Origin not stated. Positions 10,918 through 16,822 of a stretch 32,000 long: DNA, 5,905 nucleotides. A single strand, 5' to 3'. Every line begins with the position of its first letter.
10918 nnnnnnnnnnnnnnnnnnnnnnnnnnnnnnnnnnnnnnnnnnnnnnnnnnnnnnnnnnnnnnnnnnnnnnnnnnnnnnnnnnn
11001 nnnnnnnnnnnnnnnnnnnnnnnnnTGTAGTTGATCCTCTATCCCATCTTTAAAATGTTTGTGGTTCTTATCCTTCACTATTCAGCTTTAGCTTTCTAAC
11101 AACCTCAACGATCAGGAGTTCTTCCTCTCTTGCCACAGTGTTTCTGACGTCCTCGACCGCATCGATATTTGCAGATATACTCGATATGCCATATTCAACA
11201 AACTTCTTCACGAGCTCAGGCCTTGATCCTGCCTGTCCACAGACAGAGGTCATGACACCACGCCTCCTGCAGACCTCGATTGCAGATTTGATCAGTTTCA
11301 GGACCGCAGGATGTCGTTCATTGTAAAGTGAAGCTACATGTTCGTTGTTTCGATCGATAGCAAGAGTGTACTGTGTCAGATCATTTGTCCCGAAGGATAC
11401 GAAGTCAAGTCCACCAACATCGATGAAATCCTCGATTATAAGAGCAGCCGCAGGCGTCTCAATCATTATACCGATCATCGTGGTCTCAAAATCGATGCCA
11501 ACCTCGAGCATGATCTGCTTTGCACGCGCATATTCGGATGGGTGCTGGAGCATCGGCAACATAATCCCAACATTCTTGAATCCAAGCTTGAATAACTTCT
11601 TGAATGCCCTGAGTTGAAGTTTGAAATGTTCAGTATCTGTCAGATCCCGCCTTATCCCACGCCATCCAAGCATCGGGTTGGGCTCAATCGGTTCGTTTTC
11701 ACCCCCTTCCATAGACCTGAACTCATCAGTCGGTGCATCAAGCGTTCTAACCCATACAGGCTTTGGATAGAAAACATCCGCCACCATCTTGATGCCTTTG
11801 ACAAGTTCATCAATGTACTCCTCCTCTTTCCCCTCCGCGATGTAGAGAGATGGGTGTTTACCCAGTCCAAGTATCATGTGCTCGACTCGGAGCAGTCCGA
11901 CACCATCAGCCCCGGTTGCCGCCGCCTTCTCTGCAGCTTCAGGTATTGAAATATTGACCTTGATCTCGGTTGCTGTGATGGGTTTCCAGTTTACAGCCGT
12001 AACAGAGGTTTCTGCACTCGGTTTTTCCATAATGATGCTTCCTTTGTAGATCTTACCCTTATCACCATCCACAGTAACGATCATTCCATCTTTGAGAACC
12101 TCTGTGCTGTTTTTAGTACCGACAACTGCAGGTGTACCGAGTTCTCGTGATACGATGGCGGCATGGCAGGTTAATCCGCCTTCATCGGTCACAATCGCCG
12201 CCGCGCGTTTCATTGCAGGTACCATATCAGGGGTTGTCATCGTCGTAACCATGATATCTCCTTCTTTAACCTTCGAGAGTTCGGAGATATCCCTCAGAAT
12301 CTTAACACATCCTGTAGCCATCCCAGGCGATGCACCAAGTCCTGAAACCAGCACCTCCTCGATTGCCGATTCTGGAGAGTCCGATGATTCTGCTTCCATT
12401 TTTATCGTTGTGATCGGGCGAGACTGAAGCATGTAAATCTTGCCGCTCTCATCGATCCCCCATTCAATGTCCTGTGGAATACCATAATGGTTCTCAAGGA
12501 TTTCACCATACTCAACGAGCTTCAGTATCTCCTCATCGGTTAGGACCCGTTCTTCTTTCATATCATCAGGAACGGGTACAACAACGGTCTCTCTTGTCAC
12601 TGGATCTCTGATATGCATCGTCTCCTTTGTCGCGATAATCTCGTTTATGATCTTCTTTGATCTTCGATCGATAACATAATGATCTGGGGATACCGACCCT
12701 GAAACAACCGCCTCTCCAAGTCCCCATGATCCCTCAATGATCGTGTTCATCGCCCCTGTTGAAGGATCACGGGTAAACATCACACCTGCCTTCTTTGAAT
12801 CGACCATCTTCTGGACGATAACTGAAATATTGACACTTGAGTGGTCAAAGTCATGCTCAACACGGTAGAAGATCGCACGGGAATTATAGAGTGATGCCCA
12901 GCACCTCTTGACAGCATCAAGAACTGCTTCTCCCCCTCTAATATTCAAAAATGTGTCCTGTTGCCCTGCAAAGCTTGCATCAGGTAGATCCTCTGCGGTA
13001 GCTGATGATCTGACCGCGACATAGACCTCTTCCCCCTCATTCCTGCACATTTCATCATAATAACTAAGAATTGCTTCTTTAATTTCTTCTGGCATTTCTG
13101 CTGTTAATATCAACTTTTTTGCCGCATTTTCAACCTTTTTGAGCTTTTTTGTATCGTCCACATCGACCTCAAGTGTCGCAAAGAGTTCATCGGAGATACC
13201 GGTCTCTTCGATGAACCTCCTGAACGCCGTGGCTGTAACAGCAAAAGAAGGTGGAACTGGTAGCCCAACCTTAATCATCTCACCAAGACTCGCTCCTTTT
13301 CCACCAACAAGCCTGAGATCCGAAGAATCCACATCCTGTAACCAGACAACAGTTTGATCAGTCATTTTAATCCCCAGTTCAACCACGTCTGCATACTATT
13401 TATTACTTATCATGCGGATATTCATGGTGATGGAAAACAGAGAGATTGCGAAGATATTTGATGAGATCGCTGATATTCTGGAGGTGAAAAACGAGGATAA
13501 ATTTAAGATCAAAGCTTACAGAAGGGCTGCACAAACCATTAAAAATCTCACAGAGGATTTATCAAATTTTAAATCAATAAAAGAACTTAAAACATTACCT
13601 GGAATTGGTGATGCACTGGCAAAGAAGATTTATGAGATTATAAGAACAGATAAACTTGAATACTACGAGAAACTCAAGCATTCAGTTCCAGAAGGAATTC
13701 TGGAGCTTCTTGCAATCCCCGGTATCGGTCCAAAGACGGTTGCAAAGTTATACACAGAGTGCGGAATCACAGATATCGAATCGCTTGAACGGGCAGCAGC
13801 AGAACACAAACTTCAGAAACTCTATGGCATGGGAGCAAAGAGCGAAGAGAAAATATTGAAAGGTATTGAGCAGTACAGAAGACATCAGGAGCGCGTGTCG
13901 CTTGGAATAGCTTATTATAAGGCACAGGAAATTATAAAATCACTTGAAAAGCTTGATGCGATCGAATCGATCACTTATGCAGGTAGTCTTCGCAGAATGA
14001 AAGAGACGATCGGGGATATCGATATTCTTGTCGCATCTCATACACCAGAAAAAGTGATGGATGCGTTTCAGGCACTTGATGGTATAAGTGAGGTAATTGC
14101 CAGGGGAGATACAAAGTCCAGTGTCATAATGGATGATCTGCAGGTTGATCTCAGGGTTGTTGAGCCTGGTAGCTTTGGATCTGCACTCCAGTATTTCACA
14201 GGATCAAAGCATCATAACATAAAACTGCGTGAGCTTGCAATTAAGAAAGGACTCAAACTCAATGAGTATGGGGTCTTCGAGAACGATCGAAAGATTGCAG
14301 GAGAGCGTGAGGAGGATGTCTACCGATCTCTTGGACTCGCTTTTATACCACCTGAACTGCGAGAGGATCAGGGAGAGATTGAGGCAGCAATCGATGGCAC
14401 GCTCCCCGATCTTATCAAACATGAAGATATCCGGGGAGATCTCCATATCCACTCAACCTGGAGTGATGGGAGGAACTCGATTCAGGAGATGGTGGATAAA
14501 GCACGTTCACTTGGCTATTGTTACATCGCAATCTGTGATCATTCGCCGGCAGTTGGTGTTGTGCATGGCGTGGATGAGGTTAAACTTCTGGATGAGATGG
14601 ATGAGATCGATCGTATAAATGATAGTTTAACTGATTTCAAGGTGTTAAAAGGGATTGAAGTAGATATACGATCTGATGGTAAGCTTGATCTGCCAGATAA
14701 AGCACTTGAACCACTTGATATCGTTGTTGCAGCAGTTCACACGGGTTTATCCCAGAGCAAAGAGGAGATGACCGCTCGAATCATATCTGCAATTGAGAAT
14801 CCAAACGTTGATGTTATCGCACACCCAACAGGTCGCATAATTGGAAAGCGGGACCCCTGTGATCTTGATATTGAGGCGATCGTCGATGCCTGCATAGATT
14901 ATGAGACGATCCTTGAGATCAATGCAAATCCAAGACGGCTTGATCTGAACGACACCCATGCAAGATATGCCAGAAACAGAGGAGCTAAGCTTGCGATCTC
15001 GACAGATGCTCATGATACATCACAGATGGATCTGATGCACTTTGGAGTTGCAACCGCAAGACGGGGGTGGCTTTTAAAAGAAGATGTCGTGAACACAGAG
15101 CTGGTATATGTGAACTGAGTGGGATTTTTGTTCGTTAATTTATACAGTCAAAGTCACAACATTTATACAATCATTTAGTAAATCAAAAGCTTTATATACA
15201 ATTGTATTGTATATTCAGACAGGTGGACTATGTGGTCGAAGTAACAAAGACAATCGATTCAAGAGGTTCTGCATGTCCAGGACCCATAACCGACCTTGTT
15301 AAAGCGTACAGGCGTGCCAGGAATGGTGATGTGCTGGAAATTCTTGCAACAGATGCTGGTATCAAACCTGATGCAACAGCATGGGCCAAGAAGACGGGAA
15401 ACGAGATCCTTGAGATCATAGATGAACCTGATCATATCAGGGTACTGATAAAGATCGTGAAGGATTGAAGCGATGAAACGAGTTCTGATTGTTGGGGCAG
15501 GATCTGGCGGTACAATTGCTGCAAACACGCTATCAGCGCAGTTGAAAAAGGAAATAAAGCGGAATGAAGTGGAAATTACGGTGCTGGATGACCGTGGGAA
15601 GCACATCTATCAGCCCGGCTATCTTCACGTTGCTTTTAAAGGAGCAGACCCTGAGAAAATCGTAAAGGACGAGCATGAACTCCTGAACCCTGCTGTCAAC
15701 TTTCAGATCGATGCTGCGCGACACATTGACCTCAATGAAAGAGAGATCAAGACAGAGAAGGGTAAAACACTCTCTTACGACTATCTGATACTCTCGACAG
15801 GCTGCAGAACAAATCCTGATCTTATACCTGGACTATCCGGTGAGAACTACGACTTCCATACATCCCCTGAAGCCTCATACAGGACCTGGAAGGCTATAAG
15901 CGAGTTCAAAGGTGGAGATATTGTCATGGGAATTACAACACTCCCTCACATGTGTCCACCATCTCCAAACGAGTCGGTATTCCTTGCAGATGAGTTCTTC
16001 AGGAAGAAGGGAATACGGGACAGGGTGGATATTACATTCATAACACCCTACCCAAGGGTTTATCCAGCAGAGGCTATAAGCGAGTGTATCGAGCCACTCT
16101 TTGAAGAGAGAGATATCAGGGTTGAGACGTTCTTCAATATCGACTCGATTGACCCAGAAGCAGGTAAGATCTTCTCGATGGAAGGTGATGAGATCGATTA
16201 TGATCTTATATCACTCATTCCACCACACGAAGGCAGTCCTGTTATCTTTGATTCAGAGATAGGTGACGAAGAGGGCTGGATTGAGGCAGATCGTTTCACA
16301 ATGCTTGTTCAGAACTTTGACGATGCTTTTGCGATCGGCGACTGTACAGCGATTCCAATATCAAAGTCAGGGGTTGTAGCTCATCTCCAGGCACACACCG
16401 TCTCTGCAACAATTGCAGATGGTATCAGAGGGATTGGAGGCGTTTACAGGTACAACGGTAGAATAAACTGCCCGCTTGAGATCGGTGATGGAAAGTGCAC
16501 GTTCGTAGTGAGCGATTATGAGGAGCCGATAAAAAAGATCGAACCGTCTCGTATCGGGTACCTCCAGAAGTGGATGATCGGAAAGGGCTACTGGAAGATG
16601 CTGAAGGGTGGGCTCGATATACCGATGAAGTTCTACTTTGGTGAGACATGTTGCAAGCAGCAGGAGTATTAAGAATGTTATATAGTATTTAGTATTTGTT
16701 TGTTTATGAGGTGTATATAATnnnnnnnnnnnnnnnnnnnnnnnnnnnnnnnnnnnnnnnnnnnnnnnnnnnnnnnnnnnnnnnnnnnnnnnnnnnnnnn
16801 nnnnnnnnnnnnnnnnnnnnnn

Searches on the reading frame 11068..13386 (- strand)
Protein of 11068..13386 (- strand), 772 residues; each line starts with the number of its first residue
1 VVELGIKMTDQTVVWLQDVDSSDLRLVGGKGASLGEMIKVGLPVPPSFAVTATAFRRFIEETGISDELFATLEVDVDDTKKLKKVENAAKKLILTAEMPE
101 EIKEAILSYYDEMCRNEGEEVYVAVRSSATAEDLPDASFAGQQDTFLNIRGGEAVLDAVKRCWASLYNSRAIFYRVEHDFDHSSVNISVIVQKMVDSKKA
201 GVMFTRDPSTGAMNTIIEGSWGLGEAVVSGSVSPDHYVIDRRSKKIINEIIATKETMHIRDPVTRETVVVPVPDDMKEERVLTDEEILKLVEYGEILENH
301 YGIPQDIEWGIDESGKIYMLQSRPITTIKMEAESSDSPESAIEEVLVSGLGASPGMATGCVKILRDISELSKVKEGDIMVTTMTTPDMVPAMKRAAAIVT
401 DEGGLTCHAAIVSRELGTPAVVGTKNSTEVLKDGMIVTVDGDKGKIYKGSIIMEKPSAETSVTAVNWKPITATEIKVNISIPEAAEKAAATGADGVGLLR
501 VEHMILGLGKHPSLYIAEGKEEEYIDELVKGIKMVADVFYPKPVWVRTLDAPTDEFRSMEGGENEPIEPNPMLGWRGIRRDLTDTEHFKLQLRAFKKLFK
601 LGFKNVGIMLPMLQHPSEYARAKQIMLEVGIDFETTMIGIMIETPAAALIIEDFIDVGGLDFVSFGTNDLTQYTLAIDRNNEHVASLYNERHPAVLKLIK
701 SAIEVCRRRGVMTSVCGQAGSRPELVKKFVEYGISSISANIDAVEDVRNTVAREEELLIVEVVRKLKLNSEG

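Call 12: search_protein_families(library=pfam, proteins=[window:11068-13386:-], max_evalue=0.00001)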
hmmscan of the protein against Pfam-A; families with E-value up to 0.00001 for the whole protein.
window:11068-13386:- (772 aa): 3 families
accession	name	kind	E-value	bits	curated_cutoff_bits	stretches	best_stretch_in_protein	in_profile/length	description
PF01326.24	PPDK_N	-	8.2e-119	397.2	27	1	26-334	3-318/328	Pyruvate phosphate dikinase, AMP/ATP-binding domain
PF02896.24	PEP-utilizers_C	-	3.1e-81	273.2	22.8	1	467-754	14-291/293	PEP-utilising enzyme, PEP-binding domain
PF00391.29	PEP-utilizers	-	3.1e-28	97.6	23.1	1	374-444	2-72/72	PEP-utilising enzyme, mobile domain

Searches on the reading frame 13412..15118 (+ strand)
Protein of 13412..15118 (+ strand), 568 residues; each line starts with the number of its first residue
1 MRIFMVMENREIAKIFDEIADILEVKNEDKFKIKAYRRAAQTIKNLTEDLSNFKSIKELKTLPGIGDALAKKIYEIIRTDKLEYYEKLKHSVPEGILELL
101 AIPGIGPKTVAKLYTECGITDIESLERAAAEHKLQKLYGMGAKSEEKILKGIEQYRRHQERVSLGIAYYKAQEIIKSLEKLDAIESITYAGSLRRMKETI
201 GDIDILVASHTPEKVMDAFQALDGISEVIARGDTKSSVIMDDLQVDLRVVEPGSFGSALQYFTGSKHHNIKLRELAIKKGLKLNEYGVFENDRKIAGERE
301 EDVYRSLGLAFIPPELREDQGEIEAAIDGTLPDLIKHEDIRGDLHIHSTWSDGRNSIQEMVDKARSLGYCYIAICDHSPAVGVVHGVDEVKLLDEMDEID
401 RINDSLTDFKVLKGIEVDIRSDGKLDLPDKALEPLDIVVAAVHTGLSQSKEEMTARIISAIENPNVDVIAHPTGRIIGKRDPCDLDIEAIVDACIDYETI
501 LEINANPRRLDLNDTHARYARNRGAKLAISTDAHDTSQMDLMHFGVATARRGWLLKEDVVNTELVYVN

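Call 12: search_protein_families(library=pfam, proteins=[window:13412-15118:+], max_evalue=0.00001)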
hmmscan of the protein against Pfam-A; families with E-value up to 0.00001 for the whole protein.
window:13412-15118:+ (568 aa): 6 families
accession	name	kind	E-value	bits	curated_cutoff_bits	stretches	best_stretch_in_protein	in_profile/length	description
PF14791.11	DNA_pol_B_thumb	-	2.1e-25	88.8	25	1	258-318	1-63/63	DNA polymerase beta thumb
PF14716.13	HHH_8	-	6.4e-25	87.8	30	1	7-81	1-72/73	Helix-hairpin-helix domain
PF14520.12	HHH_5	-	1.3e-14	54.8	27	1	97-152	2-55/57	Helix-hairpin-helix domain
PF02811.25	PHP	-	7.4e-13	49.6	26.4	1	343-504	1-162/164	PHP domain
PF00633.29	HHH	-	4e-10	39.5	24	0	53-76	7-30/30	Helix-hairpin-helix motif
PF14792.12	DNA_pol_B_palm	-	4.4e-06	27.4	25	0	172-247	12-84/113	DNA polymerase beta palm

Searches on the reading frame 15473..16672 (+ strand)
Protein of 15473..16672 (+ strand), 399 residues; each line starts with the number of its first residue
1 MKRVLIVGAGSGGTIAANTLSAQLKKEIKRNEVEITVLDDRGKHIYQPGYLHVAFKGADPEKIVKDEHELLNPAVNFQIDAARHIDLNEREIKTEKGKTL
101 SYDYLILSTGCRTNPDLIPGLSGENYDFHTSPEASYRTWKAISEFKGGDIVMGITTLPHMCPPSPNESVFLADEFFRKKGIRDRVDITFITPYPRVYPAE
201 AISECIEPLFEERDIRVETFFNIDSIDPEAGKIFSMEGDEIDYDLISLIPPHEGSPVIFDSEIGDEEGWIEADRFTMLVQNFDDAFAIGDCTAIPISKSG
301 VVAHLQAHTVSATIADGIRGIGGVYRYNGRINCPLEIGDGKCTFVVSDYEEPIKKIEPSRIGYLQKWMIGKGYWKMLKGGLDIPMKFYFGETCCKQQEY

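Call 13: search_protein_families(library=pfam, proteins=[window:15473-16672:+], max_evalue=0.00001)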
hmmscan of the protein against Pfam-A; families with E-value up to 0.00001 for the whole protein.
window:15473-16672:+ (399 aa): 1 family
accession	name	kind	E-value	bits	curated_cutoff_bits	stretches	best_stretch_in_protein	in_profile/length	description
PF07992.20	Pyr_redox_2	-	6.4e-18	65.6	26.1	1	3-126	2-124/291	Pyridine nucleotide-disulphide oxidoreductase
